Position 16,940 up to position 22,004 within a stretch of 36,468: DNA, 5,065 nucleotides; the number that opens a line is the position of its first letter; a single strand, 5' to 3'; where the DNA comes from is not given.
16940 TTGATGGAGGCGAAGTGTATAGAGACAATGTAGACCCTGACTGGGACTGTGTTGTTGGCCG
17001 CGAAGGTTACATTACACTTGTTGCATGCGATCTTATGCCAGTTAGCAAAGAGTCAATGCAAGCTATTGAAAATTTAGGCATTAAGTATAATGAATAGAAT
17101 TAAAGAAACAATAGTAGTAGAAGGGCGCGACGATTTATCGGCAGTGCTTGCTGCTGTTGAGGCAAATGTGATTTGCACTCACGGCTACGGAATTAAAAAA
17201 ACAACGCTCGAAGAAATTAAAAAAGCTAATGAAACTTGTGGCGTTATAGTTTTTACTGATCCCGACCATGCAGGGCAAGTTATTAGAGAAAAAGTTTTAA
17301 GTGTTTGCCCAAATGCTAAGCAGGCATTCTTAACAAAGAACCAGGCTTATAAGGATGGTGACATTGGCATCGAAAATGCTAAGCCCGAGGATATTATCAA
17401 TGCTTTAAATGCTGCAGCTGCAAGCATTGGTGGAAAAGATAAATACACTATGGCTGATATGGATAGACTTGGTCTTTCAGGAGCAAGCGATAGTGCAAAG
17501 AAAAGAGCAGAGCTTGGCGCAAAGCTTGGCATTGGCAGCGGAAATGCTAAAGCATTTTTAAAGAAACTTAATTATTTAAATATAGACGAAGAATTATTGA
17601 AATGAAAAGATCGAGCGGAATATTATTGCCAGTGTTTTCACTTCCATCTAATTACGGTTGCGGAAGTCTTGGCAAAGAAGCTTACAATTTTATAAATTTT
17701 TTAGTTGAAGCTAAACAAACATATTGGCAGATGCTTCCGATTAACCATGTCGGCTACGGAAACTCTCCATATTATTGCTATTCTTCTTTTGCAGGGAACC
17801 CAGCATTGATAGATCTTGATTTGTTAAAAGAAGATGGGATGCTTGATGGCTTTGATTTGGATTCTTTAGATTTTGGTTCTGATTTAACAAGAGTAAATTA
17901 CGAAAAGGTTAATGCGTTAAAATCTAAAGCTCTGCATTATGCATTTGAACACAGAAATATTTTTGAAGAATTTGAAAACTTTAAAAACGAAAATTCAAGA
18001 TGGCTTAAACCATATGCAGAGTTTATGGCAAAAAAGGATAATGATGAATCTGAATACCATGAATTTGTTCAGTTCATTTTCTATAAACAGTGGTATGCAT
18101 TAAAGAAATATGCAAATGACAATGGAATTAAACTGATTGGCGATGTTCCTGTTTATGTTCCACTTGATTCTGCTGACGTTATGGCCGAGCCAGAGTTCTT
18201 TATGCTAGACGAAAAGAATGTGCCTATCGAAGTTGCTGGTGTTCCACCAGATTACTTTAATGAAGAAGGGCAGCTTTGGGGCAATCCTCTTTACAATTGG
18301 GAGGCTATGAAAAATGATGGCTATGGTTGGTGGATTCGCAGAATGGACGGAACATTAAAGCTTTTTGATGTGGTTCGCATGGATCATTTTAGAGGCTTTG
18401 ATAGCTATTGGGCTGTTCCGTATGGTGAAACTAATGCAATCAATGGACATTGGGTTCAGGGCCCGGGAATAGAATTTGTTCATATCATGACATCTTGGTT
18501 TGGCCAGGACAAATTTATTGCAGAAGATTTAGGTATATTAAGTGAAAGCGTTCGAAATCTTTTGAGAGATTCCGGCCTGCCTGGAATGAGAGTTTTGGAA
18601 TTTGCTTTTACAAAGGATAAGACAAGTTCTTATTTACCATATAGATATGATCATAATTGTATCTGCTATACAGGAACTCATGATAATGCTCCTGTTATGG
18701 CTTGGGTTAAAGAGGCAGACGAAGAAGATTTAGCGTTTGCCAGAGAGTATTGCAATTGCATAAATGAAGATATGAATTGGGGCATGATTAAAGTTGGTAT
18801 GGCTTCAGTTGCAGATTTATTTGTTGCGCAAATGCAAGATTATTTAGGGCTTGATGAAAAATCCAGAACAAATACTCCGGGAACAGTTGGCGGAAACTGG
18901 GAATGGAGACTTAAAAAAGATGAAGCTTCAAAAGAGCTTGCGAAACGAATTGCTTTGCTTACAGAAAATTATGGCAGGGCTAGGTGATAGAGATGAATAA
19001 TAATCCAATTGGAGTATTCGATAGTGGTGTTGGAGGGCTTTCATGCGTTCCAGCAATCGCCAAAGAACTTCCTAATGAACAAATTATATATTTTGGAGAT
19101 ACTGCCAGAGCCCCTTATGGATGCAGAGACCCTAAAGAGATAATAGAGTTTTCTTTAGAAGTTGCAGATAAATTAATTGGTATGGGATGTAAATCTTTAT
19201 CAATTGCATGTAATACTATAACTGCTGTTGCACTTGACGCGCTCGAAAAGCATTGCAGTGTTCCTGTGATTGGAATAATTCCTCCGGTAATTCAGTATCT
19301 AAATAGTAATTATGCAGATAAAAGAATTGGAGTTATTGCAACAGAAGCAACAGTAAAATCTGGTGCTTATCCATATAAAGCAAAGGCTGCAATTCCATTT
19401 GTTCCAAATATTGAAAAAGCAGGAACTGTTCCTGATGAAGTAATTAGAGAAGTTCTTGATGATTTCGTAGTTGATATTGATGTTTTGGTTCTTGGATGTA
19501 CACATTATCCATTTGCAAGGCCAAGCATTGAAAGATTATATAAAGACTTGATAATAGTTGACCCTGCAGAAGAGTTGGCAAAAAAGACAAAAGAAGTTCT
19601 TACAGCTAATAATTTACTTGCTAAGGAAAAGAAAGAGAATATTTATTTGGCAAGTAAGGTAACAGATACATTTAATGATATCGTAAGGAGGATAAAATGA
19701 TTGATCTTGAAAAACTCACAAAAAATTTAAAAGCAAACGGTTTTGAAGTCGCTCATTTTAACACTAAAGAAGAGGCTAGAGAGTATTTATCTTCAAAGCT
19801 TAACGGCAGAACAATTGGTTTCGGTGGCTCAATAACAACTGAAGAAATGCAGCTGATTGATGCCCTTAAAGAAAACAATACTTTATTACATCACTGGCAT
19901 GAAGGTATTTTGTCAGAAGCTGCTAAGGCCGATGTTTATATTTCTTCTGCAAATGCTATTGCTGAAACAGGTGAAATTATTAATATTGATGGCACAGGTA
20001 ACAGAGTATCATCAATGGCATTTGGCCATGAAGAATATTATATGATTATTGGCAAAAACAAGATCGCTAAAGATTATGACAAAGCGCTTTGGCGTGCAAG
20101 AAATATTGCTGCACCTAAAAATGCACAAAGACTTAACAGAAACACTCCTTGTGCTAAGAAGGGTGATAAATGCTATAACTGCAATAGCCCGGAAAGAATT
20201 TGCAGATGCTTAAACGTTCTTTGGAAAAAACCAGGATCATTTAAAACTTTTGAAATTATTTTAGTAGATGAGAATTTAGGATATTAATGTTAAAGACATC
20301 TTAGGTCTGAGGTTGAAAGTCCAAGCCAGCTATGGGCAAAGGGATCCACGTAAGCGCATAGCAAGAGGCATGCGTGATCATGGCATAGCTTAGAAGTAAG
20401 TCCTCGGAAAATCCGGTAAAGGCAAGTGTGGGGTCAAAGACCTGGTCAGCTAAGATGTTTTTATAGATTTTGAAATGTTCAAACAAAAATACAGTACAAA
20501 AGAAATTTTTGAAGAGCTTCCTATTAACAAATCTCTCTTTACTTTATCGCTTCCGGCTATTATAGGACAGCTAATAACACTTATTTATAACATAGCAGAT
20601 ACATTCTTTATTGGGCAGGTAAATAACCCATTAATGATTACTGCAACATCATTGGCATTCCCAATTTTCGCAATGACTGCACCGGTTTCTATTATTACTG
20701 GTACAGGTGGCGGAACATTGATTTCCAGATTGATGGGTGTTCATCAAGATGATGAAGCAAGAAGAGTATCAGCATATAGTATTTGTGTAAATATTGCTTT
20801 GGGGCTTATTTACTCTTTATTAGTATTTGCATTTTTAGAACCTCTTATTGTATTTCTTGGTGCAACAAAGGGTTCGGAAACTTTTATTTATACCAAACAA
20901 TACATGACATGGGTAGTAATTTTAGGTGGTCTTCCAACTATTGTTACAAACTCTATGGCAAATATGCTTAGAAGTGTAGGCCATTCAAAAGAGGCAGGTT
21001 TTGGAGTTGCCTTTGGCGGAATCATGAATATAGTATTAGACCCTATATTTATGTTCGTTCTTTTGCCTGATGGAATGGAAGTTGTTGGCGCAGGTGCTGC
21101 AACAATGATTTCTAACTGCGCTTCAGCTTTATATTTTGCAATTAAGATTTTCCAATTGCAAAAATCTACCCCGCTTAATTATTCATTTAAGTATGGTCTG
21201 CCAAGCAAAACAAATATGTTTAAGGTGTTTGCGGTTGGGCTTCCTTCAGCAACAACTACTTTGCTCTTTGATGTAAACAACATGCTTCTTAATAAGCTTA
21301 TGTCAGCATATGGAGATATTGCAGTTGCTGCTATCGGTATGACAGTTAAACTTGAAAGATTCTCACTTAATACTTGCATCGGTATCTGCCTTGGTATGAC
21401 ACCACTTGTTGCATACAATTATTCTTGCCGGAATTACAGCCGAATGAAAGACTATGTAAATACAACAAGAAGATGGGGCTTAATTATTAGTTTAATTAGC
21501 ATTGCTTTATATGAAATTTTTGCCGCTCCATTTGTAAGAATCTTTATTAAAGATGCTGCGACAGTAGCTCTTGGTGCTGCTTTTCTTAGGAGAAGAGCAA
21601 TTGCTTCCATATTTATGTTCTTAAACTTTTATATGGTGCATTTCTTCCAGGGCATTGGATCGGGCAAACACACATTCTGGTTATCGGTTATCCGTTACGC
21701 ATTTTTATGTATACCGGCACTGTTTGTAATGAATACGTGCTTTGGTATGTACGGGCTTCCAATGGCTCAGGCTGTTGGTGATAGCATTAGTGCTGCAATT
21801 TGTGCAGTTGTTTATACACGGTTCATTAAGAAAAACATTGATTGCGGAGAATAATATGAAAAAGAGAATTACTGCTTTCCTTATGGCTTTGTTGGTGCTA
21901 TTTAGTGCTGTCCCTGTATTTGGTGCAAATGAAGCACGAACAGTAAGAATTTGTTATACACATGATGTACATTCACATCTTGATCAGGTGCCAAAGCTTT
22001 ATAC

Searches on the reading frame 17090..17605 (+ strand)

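Call 9: search_protein_families(library=pfam, proteins=[window:17090-17605:+])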
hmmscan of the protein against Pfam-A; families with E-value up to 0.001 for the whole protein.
window:17090-17605:+ (171 aa): 4 families
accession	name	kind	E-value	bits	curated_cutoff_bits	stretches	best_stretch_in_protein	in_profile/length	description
PF13331.11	DUF4093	-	1.9e-22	80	25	1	91-168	1-80/86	Domain of unknown function (DUF4093)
PF01751.28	Toprim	-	5.9e-08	33.2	23.1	1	7-75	2-86/96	Toprim domain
PF13662.12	Toprim_4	-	3.4e-05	24.4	25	1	6-71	2-72/85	Toprim domain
PF13155.12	Toprim_2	-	0.00013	22.6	22.1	1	8-89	1-83/88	Toprim-like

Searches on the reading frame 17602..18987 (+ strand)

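Call 9: search_protein_families(library=pfam, proteins=[window:17602-18987:+])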
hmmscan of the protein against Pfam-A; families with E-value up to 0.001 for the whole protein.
window:17602-18987:+ (461 aa): 1 family
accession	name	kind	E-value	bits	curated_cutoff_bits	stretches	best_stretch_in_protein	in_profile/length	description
PF02446.23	Glyco_hydro_77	-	9.6e-158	526.3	25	2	145-441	163-463/465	4-alpha-glucanotransferase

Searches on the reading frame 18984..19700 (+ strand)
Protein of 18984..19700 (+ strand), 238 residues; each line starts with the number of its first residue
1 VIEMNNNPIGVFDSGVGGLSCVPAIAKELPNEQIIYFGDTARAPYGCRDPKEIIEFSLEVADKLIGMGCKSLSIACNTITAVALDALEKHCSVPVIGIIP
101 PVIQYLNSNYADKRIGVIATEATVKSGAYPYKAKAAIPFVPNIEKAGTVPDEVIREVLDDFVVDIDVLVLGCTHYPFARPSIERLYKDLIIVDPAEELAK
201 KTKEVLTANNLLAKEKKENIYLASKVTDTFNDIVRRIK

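Call 9: search_protein_families(library=pfam, proteins=[window:18984-19700:+])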
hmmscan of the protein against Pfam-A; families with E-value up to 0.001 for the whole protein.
window:18984-19700:+ (238 aa): 1 family
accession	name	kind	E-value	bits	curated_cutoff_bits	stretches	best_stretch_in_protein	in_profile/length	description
PF01177.27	Asp_Glu_race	-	4.4e-19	69.6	31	1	23-201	14-210/211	Asp/Glu/Hydantoin racemase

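Call 27: search_protein_families(library=ncbifam, proteins=[window:18984-19700:+])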
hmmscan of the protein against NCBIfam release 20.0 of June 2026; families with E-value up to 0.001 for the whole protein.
window:18984-19700:+ (238 aa): 5 families
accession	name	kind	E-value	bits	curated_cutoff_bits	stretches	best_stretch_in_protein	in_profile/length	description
NF002035.0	PRK00865.1-3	equivalog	2.9e-54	184.5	328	1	4-235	1-250/267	glutamate racemase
TIGR00067.1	glut_race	equivalog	3.6e-53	180.5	146.65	1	9-226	1-237/251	glutamate racemase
NF002034.1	PRK00865.1-1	equivalog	8.5e-25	87.5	408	1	11-230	3-240/260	glutamate racemase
NF052483.1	racemase_CuyB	equivalog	1.3e-12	48.2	190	1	58-203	61-222/225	cysteate racemase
TIGR00035.1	asp_race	subfamily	4.7e-08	32.9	93.1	1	53-132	61-138/236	amino acid racemase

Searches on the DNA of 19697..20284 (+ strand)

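Call 45: search_rna_families(sources=[L053, L054, L055, L056, L057, L046, L008, L001], threshold=gathering)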
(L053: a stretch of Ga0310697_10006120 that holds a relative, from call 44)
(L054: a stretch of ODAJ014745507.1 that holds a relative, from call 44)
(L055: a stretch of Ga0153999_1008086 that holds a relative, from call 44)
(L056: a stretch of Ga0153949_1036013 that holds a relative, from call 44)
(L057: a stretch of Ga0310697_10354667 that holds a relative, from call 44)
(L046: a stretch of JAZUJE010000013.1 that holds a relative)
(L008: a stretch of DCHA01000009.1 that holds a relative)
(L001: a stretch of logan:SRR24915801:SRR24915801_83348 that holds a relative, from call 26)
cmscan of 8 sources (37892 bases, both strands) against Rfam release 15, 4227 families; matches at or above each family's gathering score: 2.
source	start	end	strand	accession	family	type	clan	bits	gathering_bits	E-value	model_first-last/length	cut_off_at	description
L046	1720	1882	-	RF03072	raiA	Cis-reg; riboswitch;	-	135.7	101.3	1.5e-33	1-209/209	no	raiA RNA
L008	712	876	+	RF03072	raiA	Cis-reg; riboswitch;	-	134.8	101.3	2.7e-33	1-209/209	no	raiA RNA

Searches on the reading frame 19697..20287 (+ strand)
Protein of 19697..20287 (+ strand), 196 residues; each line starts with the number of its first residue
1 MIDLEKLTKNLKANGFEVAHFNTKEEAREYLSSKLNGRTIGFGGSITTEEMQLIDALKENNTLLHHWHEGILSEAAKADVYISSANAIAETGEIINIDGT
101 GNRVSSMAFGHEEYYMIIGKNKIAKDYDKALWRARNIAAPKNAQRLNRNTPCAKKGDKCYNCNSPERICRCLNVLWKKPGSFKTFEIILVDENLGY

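Call 9: search_protein_families(library=pfam, proteins=[window:19697-20287:+])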
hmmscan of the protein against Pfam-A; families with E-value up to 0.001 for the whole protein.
window:19697-20287:+ (196 aa): 1 family
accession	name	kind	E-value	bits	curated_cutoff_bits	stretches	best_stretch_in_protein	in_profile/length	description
PF02589.21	LUD_dom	-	1.2e-39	136.5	22.6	1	4-178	1-177/189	LUD domain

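Call 27: search_protein_families(library=ncbifam, proteins=[window:19697-20287:+])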
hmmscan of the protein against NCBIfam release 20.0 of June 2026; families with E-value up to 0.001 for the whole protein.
window:19697-20287:+ (196 aa): 2 families
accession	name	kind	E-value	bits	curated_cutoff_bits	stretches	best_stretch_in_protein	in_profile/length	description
TIGR00273.1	TIGR00273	equivalog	1e-06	27.9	444.8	0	4-60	53-112/432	LutB/LldF family L-lactate oxidation iron-sulfur protein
NF045670.1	quin_L_LdhH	equivalog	0.00051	18.4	800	0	75-143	187-253/706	L-lactate dehydrogenase (quinone) large subunit LdhH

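Call 44: find_related_loci(query=window:19697-20284:+, collection=metagenome_contigs, flank=3000)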
Query window:19697-20284:+ (196 aa) in metagenome_contigs; peptide patterns used: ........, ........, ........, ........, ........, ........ (x = any residue, [..] = any of these).
75 stretches matched a pattern; 5 encode a relative of the query (tblastn E <= 1e-3); 5 distinct loci.
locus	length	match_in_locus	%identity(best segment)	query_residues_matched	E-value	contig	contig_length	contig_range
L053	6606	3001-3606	52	1-196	5e-72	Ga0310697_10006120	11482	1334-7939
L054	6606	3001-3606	52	1-196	3e-71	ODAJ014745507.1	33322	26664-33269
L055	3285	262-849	52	2-195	9e-66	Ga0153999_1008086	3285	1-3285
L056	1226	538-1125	52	2-195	1e-69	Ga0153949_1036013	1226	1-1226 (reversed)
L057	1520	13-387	64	71-196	6e-57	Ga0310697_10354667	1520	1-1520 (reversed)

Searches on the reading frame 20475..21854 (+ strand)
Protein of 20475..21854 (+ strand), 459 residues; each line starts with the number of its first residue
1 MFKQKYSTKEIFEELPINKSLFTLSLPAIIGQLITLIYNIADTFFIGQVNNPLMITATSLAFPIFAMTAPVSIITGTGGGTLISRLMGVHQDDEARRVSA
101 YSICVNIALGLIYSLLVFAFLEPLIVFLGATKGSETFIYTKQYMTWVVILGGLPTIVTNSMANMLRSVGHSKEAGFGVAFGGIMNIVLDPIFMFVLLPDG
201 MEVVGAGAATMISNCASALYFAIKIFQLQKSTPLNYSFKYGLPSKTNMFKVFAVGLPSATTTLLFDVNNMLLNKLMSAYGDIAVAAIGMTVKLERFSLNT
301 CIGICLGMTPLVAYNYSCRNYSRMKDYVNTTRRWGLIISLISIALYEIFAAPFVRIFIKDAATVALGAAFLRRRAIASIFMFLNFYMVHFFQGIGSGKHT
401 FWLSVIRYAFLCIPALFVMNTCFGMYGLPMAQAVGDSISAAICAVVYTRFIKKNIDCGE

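Call 9: search_protein_families(library=pfam, proteins=[window:20475-21854:+])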
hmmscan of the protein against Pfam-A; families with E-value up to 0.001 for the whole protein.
window:20475-21854:+ (459 aa): 1 family
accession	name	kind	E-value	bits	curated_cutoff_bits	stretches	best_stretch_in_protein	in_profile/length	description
PF01554.23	MatE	-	1.8e-35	122.5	24.9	2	257-414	1-157/161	MatE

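Call 26: find_encoding_contigs(protein=window:20475-21854:+, flank=3000, max_places=6)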
Protein window:20475-21854:+ (459 aa): 1 contig read that carries it; 1 place shown.
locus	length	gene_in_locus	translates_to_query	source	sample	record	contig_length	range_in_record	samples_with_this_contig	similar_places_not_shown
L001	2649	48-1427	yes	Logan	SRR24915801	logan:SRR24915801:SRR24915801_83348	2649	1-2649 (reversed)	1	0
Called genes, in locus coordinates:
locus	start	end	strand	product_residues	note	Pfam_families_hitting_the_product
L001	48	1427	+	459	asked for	PF01554:MatE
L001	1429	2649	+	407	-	?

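Call 27: search_protein_families(library=ncbifam, proteins=[window:20475-21854:+])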
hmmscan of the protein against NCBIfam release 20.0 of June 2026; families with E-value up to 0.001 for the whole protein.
window:20475-21854:+ (459 aa): 5 families
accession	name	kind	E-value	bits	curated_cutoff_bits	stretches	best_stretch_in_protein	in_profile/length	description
NF000131.1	MATE_multi_MepA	equivalog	2.2e-57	195.3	850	1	11-447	8-435/451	multidrug efflux MATE transporter MepA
TIGR00797.1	matE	subfamily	4.1e-47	160.9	147.4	1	27-425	1-390/396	MATE family efflux transporter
NF007130.1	PRK09575.1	equivalog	9e-35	120.8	445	1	17-452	4-432/435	MATE family efflux transporter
NF000217.1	MATE_multi_FepA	equivalog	9.6e-20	71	900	1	9-447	5-434/443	multidrug efflux MATE transporter FepA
NF000263.1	MATE_multi_NorM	equivalog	4.2e-05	23.1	950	1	20-380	19-376/459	multidrug efflux MATE transporter NorM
